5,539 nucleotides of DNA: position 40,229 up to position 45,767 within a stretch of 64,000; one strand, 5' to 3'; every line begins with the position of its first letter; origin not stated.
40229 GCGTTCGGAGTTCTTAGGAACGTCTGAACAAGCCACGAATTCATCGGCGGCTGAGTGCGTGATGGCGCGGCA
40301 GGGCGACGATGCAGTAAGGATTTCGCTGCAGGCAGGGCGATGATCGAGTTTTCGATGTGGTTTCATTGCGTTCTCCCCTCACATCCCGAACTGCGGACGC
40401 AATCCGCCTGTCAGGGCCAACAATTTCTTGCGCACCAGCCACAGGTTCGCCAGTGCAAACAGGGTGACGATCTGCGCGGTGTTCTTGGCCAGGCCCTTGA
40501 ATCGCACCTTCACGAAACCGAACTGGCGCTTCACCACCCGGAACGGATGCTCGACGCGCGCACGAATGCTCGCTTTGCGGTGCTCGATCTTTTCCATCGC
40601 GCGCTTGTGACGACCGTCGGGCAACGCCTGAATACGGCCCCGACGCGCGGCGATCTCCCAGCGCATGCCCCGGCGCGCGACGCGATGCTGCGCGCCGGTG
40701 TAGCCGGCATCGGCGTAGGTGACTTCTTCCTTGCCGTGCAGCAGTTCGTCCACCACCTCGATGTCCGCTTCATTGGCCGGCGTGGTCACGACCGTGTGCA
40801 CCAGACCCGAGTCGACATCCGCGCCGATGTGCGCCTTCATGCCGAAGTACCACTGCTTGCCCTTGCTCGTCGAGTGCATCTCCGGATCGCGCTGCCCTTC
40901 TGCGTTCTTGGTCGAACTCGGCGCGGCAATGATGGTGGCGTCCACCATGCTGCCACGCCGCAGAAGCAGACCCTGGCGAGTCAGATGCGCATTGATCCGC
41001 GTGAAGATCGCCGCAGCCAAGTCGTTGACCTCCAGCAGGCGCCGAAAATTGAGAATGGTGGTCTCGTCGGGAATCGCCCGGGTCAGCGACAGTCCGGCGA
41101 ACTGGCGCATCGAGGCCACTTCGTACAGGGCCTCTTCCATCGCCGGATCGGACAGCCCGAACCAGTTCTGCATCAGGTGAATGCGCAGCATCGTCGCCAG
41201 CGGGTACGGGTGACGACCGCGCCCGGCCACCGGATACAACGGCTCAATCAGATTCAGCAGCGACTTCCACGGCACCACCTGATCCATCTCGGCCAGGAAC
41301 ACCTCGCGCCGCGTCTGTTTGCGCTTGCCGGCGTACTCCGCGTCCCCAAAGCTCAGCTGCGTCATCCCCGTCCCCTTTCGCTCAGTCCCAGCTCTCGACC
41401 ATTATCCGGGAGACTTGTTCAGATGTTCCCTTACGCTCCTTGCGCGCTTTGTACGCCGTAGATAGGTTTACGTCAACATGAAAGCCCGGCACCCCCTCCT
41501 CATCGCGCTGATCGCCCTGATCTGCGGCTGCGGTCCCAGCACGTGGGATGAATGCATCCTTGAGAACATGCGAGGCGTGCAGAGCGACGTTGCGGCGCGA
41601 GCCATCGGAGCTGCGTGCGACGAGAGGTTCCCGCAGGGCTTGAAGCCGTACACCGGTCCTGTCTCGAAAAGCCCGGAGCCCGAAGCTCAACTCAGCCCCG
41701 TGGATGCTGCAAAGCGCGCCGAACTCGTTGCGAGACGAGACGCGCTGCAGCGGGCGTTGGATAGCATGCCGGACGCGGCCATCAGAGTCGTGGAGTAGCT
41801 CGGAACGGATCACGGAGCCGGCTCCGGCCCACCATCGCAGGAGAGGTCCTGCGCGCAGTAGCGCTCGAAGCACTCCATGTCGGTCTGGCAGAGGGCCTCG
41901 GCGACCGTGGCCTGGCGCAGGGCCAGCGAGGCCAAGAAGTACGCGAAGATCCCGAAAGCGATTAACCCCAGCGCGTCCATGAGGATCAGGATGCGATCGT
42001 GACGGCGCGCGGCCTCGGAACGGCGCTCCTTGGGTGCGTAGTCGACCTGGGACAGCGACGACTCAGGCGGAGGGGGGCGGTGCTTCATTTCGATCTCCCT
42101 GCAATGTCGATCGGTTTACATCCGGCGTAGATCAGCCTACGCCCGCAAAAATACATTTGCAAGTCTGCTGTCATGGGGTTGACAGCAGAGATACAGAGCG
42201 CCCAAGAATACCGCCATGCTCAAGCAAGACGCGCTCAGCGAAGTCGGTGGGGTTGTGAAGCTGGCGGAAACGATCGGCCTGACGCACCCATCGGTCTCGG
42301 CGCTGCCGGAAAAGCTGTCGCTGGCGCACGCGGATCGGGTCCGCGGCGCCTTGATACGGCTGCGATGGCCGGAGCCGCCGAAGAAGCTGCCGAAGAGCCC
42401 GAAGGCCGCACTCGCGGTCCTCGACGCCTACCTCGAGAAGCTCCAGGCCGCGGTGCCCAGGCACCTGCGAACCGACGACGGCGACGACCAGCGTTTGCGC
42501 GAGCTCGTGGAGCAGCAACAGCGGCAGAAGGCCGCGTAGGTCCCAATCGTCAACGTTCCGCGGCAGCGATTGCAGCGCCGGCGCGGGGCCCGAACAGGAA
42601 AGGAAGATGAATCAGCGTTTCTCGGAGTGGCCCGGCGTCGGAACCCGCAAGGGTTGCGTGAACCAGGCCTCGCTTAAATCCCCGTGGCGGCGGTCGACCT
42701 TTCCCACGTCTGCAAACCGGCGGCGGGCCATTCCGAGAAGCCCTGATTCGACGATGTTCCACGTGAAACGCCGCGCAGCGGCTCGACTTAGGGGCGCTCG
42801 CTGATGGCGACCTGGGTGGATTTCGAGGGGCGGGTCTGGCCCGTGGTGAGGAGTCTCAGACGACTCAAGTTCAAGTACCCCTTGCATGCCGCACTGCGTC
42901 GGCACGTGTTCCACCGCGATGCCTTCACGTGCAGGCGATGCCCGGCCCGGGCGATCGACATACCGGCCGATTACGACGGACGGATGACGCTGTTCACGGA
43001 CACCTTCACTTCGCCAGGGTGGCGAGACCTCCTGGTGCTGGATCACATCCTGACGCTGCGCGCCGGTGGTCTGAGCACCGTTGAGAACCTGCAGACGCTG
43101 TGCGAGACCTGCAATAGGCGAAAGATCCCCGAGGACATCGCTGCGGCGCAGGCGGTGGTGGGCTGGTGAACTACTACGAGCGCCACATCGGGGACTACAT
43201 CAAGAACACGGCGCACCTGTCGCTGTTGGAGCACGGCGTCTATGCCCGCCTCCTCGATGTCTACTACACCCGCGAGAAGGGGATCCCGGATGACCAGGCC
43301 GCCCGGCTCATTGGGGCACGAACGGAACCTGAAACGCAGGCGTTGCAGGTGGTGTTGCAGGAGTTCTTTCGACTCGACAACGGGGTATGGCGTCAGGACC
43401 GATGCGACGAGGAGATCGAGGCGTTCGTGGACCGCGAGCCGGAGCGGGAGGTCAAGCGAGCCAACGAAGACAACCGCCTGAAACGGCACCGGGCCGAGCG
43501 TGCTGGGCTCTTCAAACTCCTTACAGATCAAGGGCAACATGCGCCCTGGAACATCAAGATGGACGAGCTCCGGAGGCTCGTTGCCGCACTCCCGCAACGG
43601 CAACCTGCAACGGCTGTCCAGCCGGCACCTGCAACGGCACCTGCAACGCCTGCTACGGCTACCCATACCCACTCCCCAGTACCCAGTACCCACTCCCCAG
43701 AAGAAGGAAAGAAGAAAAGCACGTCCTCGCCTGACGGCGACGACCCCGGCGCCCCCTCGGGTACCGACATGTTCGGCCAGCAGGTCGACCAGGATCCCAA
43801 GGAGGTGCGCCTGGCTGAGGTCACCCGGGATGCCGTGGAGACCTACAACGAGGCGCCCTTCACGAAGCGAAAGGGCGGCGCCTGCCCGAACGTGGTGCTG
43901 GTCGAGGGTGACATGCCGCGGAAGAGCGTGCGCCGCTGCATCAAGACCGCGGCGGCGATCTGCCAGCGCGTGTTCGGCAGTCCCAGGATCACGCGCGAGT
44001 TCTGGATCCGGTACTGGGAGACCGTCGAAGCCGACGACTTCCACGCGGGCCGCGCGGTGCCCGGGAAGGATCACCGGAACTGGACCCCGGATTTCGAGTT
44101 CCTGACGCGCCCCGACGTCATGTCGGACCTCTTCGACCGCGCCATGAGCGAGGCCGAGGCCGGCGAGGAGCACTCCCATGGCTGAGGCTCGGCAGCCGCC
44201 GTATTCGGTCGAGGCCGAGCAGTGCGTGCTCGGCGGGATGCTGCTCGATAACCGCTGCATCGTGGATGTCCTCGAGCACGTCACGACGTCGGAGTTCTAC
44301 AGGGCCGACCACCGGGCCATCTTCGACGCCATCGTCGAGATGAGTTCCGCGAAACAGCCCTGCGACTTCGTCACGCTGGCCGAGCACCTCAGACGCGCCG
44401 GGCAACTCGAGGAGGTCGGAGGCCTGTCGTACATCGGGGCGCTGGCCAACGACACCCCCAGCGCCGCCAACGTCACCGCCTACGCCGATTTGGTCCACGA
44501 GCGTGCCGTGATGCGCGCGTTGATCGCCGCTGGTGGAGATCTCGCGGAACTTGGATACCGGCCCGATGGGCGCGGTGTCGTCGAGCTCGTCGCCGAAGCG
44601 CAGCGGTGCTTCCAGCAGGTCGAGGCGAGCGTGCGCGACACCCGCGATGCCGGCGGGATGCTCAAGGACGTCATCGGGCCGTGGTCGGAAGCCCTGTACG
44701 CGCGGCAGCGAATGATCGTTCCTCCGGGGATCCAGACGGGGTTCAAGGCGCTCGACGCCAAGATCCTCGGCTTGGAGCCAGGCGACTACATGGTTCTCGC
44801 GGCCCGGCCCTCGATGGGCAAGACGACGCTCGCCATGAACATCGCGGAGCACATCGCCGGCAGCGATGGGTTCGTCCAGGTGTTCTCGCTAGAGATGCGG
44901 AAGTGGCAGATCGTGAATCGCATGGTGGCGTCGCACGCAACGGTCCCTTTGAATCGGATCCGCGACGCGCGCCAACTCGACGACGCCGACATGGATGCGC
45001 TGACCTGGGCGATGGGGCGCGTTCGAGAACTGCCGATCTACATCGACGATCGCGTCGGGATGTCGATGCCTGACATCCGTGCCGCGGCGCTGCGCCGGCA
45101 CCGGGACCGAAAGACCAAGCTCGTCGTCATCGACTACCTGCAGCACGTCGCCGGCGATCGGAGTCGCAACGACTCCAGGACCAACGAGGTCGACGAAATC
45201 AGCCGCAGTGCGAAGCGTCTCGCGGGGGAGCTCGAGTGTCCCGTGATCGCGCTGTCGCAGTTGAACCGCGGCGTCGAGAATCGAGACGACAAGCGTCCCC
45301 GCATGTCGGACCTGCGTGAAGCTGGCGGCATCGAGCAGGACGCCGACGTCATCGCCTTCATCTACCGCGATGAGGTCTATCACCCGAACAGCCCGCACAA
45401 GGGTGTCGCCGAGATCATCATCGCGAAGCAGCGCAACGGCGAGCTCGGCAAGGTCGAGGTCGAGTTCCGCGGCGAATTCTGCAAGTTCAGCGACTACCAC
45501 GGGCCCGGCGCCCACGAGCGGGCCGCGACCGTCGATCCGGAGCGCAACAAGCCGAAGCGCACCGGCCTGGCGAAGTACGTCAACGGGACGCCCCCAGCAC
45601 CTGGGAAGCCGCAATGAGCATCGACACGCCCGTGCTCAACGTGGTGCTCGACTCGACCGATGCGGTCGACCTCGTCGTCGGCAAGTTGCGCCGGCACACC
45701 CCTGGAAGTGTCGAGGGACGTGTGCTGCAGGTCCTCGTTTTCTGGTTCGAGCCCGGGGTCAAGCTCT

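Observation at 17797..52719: Genome-wide regulon of 8-bp-period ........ arrays at promoters and gene starts, co-oriented with transcription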

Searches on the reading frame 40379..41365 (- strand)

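Call 12: search_protein_families(library=pfam, proteins=[window:40379-41365:-], max_evalue=0.01)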
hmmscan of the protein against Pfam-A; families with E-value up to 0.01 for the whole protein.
window:40379-41365:- (328 aa): 5 families
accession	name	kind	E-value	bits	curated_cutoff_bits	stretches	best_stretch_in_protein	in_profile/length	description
PF01609.27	DDE_Tnp_1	-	1.4e-29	103.7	23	1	137-308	5-200/200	Transposase DDE domain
PF05598.16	DUF772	-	4.4e-21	75.1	23.1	1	50-123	1-73/74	Transposase domain (DUF772)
PF13612.12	DDE_Tnp_1_3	-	4.6e-05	23.9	27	1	165-225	34-94/155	Transposase DDE domain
PF13359.12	DDE_Tnp_4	-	8.7e-05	22.6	24.8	1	163-303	20-153/158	DDE superfamily endonuclease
PF13751.12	DDE_Tnp_1_6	-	0.0066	17.2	25.1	0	245-308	58-121/125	Transposase DDE domain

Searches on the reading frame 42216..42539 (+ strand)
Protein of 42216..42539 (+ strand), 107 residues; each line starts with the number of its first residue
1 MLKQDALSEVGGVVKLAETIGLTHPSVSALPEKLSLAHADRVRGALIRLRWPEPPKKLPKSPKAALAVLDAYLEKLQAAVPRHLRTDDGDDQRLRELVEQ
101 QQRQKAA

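Call 12: search_protein_families(library=pfam, proteins=[window:42216-42539:+], max_evalue=0.01)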
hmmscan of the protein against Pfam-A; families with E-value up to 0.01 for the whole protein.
window:42216-42539:+ (107 aa): 2 families
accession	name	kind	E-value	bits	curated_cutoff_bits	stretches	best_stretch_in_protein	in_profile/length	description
PF15943.11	YdaS_toxin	-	0.0024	18.1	30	1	4-32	2-30/65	Bacterial toxin YdaS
PF14549.12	P22_Cro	-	0.0085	16.3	30.2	0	3-28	2-27/60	DNA-binding transcriptional regulator Cro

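Call 24: search_protein_families(library=phrogs, proteins=[window:42216-42539:+], max_evalue=0.01)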
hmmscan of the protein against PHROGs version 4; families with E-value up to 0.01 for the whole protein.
window:42216-42539:+ (107 aa): 1 family
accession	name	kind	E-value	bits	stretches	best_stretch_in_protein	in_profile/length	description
phrog_409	-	transcription regulation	0.0025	19.3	1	1-32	15-46/127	transcriptional regulator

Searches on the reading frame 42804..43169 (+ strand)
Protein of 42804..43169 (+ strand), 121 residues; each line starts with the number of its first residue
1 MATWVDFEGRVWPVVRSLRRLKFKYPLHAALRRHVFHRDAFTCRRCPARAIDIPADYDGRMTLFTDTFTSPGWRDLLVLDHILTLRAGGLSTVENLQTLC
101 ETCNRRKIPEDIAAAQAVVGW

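Call 12: search_protein_families(library=pfam, proteins=[window:42804-43169:+], max_evalue=0.01)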
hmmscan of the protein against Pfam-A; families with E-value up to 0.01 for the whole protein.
window:42804-43169:+ (121 aa): 2 families
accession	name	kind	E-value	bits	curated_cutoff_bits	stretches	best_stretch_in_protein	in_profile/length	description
PF01844.29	HNH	-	1.8e-07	31.6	21.4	1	75-107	12-44/47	HNH endonuclease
PF14279.12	HNH_5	-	4.2e-06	27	27.5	1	79-107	15-43/56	HNH endonuclease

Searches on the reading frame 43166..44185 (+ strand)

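Call 42: search_protein_families(library=pfam, proteins=[window:43166-44185:+], max_evalue=0.01)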
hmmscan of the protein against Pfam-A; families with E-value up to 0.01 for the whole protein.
window:43166-44185:+ (339 aa): 1 family
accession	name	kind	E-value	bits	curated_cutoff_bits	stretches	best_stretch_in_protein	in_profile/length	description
PF07120.17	DUF1376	-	4.2e-30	104.4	30.1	1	2-85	1-86/86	Protein of unknown function (DUF1376)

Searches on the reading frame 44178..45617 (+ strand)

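Call 42: search_protein_families(library=pfam, proteins=[window:44178-45617:+], max_evalue=0.01)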
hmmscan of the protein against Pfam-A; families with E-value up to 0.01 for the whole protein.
window:44178-45617:+ (479 aa): 3 families
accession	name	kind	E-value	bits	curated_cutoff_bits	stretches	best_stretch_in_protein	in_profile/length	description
PF03796.21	DnaB_C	-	6.6e-93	311.2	27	1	184-439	1-255/255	DnaB-like helicase C terminal domain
PF00772.26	DnaB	-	1.3e-33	115.5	23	1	6-108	1-103/103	DnaB-like helicase N terminal domain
PF13481.12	AAA_25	-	1.1e-11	45.2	27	1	200-362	31-190/195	AAA domain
